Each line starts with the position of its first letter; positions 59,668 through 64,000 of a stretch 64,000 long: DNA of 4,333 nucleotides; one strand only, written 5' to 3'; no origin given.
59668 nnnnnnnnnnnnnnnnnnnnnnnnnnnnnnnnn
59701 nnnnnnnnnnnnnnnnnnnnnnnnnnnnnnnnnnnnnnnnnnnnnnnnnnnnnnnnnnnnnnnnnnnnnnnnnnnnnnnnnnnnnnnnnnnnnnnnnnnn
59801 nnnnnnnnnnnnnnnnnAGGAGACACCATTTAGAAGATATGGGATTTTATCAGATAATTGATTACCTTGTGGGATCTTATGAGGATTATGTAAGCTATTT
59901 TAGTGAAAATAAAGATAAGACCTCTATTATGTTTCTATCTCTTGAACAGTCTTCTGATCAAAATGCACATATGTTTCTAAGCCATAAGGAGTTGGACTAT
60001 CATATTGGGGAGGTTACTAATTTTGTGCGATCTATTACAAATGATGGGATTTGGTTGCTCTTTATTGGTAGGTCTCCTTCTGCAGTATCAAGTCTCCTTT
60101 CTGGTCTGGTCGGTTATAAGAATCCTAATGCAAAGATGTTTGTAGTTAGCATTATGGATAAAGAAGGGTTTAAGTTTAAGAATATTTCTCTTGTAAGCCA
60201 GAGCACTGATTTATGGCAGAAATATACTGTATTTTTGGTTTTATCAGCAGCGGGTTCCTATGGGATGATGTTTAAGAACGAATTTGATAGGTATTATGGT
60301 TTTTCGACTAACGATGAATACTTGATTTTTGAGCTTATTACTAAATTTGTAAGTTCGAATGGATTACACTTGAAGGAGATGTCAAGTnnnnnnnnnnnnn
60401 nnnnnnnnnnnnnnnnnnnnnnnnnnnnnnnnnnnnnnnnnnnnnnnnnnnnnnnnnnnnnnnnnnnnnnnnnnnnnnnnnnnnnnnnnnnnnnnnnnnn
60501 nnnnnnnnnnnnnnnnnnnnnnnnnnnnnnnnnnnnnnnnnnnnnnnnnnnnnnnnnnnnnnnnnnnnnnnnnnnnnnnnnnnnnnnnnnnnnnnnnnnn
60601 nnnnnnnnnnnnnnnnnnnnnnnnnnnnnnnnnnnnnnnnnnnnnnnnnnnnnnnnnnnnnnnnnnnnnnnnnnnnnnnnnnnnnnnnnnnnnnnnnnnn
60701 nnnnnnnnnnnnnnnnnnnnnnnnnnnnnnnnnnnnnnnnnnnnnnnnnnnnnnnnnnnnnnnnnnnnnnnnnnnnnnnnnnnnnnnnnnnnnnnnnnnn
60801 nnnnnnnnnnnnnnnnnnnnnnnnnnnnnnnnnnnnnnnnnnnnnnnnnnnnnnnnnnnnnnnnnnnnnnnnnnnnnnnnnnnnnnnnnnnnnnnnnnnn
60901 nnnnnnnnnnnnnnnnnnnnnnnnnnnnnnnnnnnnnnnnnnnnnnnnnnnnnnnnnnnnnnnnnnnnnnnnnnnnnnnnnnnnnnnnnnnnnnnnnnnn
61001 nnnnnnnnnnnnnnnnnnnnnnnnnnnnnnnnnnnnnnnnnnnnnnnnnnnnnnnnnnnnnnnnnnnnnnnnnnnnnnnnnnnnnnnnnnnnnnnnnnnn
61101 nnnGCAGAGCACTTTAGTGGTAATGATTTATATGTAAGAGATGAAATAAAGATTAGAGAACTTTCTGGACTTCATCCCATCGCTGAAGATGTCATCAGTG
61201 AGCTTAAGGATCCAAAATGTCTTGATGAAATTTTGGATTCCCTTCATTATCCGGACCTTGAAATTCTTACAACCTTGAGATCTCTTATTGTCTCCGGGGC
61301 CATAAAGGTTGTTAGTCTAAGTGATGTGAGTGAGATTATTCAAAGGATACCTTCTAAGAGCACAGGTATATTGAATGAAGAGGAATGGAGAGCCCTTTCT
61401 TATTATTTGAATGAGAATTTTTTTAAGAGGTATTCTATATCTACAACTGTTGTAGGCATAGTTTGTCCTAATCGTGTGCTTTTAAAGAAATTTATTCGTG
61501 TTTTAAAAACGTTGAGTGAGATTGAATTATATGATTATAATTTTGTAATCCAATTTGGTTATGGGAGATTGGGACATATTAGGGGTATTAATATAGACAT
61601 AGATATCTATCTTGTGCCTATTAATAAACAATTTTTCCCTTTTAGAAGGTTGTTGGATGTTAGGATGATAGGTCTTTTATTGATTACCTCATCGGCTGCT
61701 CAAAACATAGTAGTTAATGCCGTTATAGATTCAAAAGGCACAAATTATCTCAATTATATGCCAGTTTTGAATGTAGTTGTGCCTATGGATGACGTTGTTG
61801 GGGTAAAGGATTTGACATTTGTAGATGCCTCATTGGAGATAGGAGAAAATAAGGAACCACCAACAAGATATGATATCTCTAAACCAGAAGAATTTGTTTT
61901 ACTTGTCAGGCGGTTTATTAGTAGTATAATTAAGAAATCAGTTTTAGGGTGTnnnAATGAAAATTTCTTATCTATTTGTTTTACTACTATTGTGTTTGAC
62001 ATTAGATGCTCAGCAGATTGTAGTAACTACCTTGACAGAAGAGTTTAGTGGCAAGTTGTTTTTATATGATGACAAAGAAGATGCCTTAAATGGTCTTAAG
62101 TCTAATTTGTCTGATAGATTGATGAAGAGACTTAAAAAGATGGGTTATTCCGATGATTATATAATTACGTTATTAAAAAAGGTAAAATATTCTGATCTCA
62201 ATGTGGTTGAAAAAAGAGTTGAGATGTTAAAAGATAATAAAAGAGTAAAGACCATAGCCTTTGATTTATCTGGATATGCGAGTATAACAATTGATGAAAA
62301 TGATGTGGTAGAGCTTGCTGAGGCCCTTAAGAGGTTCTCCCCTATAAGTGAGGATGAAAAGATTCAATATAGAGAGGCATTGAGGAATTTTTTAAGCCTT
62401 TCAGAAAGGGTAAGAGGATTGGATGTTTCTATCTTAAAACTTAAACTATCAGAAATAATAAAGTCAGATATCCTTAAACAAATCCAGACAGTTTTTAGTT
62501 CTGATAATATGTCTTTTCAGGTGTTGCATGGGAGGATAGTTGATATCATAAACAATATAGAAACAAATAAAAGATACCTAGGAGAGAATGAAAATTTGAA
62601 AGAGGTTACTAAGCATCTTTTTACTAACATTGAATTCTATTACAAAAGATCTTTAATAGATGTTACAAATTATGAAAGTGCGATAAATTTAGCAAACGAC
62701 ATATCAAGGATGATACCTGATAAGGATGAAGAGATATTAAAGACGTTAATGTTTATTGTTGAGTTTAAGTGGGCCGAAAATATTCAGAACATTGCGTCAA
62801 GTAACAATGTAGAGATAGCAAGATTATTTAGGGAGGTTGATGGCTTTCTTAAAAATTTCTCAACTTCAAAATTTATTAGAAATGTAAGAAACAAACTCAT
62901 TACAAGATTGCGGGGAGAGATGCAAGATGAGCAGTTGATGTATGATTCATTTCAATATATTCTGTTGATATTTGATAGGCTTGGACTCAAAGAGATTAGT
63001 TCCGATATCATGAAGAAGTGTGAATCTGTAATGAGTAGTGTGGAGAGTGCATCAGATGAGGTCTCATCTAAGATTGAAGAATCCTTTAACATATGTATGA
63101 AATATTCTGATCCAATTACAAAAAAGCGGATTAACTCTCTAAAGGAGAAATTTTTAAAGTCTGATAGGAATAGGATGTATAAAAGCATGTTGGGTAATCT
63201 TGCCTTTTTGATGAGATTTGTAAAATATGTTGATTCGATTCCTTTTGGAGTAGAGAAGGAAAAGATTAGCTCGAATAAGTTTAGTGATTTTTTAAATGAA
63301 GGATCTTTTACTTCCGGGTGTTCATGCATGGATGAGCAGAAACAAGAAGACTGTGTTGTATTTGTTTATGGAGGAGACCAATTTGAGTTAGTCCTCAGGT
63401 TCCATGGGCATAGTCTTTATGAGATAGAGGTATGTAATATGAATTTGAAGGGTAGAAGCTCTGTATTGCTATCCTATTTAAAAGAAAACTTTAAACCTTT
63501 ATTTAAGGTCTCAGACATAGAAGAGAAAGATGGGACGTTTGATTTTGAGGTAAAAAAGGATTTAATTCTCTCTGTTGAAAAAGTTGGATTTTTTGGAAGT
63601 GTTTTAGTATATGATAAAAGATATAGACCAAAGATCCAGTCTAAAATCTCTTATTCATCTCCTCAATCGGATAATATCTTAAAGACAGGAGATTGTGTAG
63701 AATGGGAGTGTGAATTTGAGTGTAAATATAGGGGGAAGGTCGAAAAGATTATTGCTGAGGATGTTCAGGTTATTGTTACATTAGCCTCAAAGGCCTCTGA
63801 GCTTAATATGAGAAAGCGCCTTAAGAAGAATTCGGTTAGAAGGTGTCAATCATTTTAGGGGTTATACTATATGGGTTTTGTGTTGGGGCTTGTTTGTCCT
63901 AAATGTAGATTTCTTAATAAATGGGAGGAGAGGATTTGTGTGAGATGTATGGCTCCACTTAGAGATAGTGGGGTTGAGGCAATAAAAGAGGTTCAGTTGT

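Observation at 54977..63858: Signalling operon: a PEGA Ser/Thr kinase upstream, then dapF translationally coupled to two atypical response regulators and a secreted protein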

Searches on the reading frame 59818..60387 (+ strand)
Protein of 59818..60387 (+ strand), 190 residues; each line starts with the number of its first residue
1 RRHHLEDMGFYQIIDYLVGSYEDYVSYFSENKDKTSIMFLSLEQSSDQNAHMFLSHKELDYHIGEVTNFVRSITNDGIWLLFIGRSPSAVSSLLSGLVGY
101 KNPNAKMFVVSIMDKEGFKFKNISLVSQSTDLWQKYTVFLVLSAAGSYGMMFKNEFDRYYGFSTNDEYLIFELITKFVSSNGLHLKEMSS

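Call 41: search_solved_structures(query=A3, max_evalue=10)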
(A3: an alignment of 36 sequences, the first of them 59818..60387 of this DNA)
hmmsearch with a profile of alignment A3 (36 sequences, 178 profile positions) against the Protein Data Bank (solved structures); distinct sequences matched with E-value up to 10: 6.
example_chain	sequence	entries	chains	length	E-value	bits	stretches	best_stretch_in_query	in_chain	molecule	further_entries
4c97_A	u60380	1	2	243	0.084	16.2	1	50-124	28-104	CAS6A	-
4c8y_A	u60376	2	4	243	0.1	15.9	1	50-124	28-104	CRISPR-associated protein Cas6 C-terminal domain-containing protein | CAS6A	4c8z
4hob_A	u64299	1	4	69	0.36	14.1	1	60-113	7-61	Putative uncharacterized protein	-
22lx_A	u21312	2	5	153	1.2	12.5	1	47-95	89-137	De novo designed SP11-like protein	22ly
4wcg_A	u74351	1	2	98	1.4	12.2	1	62-113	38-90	ORF112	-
4ocl_A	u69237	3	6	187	1.6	12.1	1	13-106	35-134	26S proteasome regulatory subunit RPN8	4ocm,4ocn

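Call 56: predict_structure(alignment_id=A6)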
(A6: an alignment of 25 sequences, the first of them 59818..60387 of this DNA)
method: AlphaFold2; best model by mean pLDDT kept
length: 190 residues; sequences in the alignment: 25
mean_pLDDT: 87.4   pTM: 0.86
mean pLDDT of the five models: 87.4, 87.2, 86.9, 85.6, 82.7
residues with pLDDT >= 90: 112; 70-90: 63; 50-70: 10; < 50: 5
segments of 3 or more residues with pLDDT < 50: 187-190
pLDDT, mean of each block of 10 residues (from residue 1): 75 94 91 86 78 94 93 90 92 89 91 71 86 94 94 91 94 94 62
secondary structure, 60 per line:
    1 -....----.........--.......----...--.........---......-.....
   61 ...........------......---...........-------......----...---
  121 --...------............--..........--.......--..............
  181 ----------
elements in order: H2-5 H10-18 H21-27 H37-45 E49-54 H56-71 E78-83 H87-97 E105-110 E123-125 H132-135 E136-143 E146-155 E158-164 H167-180

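Call 59: fold_search(model_id=the predicted structure, library=pdb)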
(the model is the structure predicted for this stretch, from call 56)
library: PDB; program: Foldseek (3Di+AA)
matches with E <= 10: 787; with E <= 0.001: 7
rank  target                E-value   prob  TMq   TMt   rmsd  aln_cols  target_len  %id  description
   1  6ehi_B                1.6e-04  1.00  0.38  0.43   6.4       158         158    6  NucT from Helicobacter pylori (released 2018-01-17)
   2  6ehi_D                2.3e-04  1.00  0.41  0.46   6.1       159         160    6  NucT from Helicobacter pylori (released 2018-01-17)
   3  6ehi_A                3.4e-04  1.00  0.40  0.46   6.1       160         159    6  NucT from Helicobacter pylori (released 2018-01-17)
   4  4urj_B                3.8e-04  0.99  0.35  0.37   7.8       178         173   11  Crystal structure of human BJ-TSA-9 (released 2014-10-01)
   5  4urj_D                6.3e-04  0.97  0.32  0.35   8.2       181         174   10  Crystal structure of human BJ-TSA-9 (released 2014-10-01)
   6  9uri_A                9.1e-04  1.00  0.48  0.17   6.0       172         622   12  apo form of polyphosphate kinase 1 (PPK1) (released 2026-03-04)
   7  9uuh_A                9.7e-04  1.00  0.48  0.17   6.1       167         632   11  binary complex of ATP-bound polyphosphate kinase 1 (PPK1) (released 2026-03-04)
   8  2o8r_B                1.0e-03  1.00  0.44  0.17   6.7       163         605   10  Crystal Structure of Polyphosphate Kinase from Porphyromonas Gingivalis (released 2006-12-19)
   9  9urj_A                1.9e-03  1.00  0.47  0.17   4.7       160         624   11  binary complex of polyP-bound polyphosphate kinase 1 (PPK1) (released 2026-03-04)
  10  4h4a                  1.9e-03  0.99  0.36  0.43   6.5       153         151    8  Crystal structure of the C-terminal domain of Drosophila melanogaster Zucchini (released 2012-11-07)
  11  1xdo_A                2.3e-03  1.00  0.49  0.16   7.9       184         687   10  Crystal Structure of Escherichia coli Polyphosphate Kinase (released 2005-06-21)
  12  4urj_C                3.3e-03  0.96  0.36  0.39   7.3       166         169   10  Crystal structure of human BJ-TSA-9 (released 2014-10-01)
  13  2o8r_A                3.8e-03  1.00  0.46  0.16   4.9       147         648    8  Crystal Structure of Polyphosphate Kinase from Porphyromonas Gingivalis (released 2006-12-19)
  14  4gen                  4.0e-03  0.99  0.41  0.49   6.2       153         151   14  Crystal structure of Zucchini (monomer) (released 2012-10-17)
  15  4gem_A                4.8e-03  0.99  0.39  0.39   6.2       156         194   10  Crystal structure of Zucchini (K171A) (released 2012-10-17)
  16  4urj_A                7.9e-03  0.96  0.40  0.44   7.5       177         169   11  Crystal structure of human BJ-TSA-9 (released 2014-10-01)
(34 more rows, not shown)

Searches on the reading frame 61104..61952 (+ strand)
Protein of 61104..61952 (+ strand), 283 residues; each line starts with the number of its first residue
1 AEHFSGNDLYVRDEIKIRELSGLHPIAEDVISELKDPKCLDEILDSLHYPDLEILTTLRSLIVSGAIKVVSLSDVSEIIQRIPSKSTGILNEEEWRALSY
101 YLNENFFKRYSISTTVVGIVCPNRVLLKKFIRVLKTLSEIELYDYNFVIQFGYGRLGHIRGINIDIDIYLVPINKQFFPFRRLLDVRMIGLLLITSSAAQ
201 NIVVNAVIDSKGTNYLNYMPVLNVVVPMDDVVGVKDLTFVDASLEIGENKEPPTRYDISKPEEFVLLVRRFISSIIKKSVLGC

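Call 40: search_solved_structures(query=A2, max_evalue=10)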
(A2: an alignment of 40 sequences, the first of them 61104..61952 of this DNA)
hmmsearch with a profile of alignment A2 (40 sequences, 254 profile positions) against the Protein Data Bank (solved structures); distinct sequences matched with E-value up to 10: 4.
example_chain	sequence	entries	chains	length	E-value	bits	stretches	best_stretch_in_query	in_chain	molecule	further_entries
1ysp_A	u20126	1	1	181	0.19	14.5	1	88-127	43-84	Transcriptional regulator kdgR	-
6hix_BB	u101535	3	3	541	1.1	11.9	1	167-220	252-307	ml68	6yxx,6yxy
7ezb_A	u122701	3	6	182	1.5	11.5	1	153-218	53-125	Thorarchaeota Rab | Chains: A,B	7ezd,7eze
3jcm_B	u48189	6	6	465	2.6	10.7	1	26-88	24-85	U4/U6 small nuclear ribonucleoprotein PRP4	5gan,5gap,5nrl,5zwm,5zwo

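Call 54: predict_structure(alignment_id=A5)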
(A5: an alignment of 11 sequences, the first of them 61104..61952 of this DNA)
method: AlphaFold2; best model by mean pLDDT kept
length: 283 residues; sequences in the alignment: 11
mean_pLDDT: 76.7   pTM: 0.61
mean pLDDT of the five models: 76.7, 75.7, 75.6, 73.8, 72.8
residues with pLDDT >= 90: 21; 70-90: 201; 50-70: 35; < 50: 26
segments of 3 or more residues with pLDDT < 50: 75-86, 209-212, 230-233
pLDDT, mean of each block of 10 residues (from residue 1): 63 75 80 80 86 88 83 46 50 83 79 86 86 84 88 90 87 81 83 79 52 61 77 64 82 85 85 73 43
secondary structure, 60 per line:
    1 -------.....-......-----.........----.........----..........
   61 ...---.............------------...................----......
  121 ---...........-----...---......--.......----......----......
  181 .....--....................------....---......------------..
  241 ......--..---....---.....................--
elements in order: E8-12 H14-19 H25-33 H40-46 H51-63 E67-71 H72-79 H92-110 E115-120 H124-134 E140-142 H146-151 E154-160 E165-170 H175-185 E188-196 H197-207 H214-217 E221-226 E239-246 E254-257 H261-281

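Call 60: fold_search(model_id=the predicted structure, library=pdb)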
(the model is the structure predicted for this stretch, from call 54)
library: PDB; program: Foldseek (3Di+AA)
matches with E <= 10: 1655; with E <= 0.001: 5
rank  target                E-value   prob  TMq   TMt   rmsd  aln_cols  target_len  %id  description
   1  6om4_A                4.0e-04  0.84  0.22  0.19  16.3       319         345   10  The structure of Microcin C7 biosynthetic enzyme MccB in complex with N-formylated MccA (released 2019-05-22)
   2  3h5r_B                6.4e-04  0.82  0.22  0.20  16.1       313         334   11  Crystal structure of E. coli MccB + Succinimide (released 2009-06-16)
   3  3h9j_A                7.2e-04  0.87  0.24  0.21  15.9       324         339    9  Crystal structure of E. coli MccB + AMPCPP + SeMeT MccA (released 2009-06-16)
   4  3h9g_C                9.7e-04  0.87  0.25  0.22  15.5       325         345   11  Crystal structure of E. coli MccB + MccA-N7isoASN (released 2009-06-16)
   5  6om4_B                9.7e-04  0.80  0.23  0.20  16.4       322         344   10  The structure of Microcin C7 biosynthetic enzyme MccB in complex with N-formylated MccA (released 2019-05-22)
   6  3h5n_A                1.5e-03  0.80  0.23  0.21  15.9       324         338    9  Crystal structure of E. coli MccB + ATP (released 2009-06-16)
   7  3h5n_D                1.6e-03  0.69  0.22  0.19  16.3       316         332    9  Crystal structure of E. coli MccB + ATP (released 2009-06-16)
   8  3h9g_A                1.9e-03  0.72  0.20  0.18  15.2       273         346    9  Crystal structure of E. coli MccB + MccA-N7isoASN (released 2009-06-16)
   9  3h5r_D                2.0e-03  0.82  0.25  0.22  15.0       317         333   10  Crystal structure of E. coli MccB + Succinimide (released 2009-06-16)
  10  3h9q_B                2.0e-03  0.69  0.22  0.20  16.4       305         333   11  Crystal structure of E. coli MccB + SeMet MccA (released 2009-06-16)
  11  8rsq                  2.1e-03  0.94  0.28  0.21  13.9       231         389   12  Crystal structure of marine actinobacteria clade rhodopsin (MAR) - human GTPase Arf1 (L8K,Q71L) chimera; Ground state (released 2025-04-02)
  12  3h9j_B                2.1e-03  0.75  0.23  0.21  15.5       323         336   10  Crystal structure of E. coli MccB + AMPCPP + SeMeT MccA (released 2009-06-16)
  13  1z6x_A                2.4e-03  0.99  0.27  0.39   7.7       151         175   11  Structure Of Human ADP-Ribosylation Factor 4 (released 2005-04-12)
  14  3h9g_B                2.4e-03  0.66  0.20  0.17  15.5       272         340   10  Crystal structure of E. coli MccB + MccA-N7isoASN (released 2009-06-16)
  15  3h9q_D                2.5e-03  0.84  0.26  0.23  15.0       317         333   10  Crystal structure of E. coli MccB + SeMet MccA (released 2009-06-16)
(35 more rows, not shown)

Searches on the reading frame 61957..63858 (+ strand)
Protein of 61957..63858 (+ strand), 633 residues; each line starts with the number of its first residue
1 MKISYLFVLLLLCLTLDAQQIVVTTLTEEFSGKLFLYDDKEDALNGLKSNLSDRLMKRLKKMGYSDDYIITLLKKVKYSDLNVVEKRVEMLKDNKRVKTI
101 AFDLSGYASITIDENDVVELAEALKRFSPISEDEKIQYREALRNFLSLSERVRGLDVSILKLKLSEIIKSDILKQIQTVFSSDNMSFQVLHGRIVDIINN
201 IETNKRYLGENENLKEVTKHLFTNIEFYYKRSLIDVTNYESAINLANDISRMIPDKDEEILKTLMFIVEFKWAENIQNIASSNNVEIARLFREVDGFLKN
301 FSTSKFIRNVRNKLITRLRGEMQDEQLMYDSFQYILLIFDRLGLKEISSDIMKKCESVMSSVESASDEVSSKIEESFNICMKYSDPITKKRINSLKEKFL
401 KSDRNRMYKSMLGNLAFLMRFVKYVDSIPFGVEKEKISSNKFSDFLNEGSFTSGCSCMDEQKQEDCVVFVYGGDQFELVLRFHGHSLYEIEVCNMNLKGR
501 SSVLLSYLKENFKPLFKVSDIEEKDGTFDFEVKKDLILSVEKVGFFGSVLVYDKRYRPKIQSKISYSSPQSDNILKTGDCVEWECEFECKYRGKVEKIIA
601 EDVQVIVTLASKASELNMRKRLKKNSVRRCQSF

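Call 3: search_protein_families(library=pfam, proteins=[window:61957-63858:+], max_evalue=0.01)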
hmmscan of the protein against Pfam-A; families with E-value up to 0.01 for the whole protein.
window:61957-63858:+ (633 aa): 1 family
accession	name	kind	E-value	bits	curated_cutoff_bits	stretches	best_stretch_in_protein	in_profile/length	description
PF02787.25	CPSase_L_D3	-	0.0088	16.5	26.6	0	41-72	48-79/80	Carbamoyl-phosphate synthetase large chain, oligomerisation domain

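Call 50: search_protein_families(library=ncbifam, proteins=[window:61957-63858:+], max_evalue=0.01)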
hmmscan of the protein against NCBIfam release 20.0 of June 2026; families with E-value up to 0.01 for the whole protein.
window:61957-63858:+ (633 aa): 0 families

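Call 68: search_protein_representatives(protein=window:61957-63855:+)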
Query: 633 residues. Proteins with E-value up to 0.001 (for the whole library): 16; up to 1e-10: 5; up to 1e-30: 3. The best 16 are listed.
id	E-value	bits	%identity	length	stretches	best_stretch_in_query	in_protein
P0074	3.4e-223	759.0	56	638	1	5-632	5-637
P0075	1.7e-125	436.5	64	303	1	332-633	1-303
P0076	4.1e-38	148.0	23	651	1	24-623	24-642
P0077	7.6e-30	120.7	25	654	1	22-631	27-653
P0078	2.9e-22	95.7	24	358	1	345-631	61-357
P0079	8.3e-09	51.2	23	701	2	24-501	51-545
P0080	1.5e-08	50.4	24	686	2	267-617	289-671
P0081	1.8e-08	50.1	34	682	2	408-509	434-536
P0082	5.5e-08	48.5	22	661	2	30-495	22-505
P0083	8.9e-07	44.5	24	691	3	288-498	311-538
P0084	1.3e-06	44.0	33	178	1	479-611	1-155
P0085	3.0e-06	42.8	25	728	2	389-601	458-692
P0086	3.0e-05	39.5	22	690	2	45-506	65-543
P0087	1.8e-04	36.9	28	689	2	576-610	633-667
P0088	1.9e-04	36.8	31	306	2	577-611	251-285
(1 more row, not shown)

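Call 70: find_encoding_contigs(protein=P0079, flank=8000, max_places=2)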
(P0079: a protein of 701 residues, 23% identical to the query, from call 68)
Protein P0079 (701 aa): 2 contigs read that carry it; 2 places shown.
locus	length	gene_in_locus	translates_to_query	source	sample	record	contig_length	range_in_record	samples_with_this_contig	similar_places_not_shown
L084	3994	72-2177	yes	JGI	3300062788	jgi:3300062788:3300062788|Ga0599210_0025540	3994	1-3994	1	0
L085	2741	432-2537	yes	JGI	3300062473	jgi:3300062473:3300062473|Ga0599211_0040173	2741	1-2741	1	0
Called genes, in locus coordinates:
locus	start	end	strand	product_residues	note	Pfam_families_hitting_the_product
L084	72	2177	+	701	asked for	-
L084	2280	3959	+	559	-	PF00149:Metallophos, PF02872:5_nucleotid_C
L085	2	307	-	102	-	?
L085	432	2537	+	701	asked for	-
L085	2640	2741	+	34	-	?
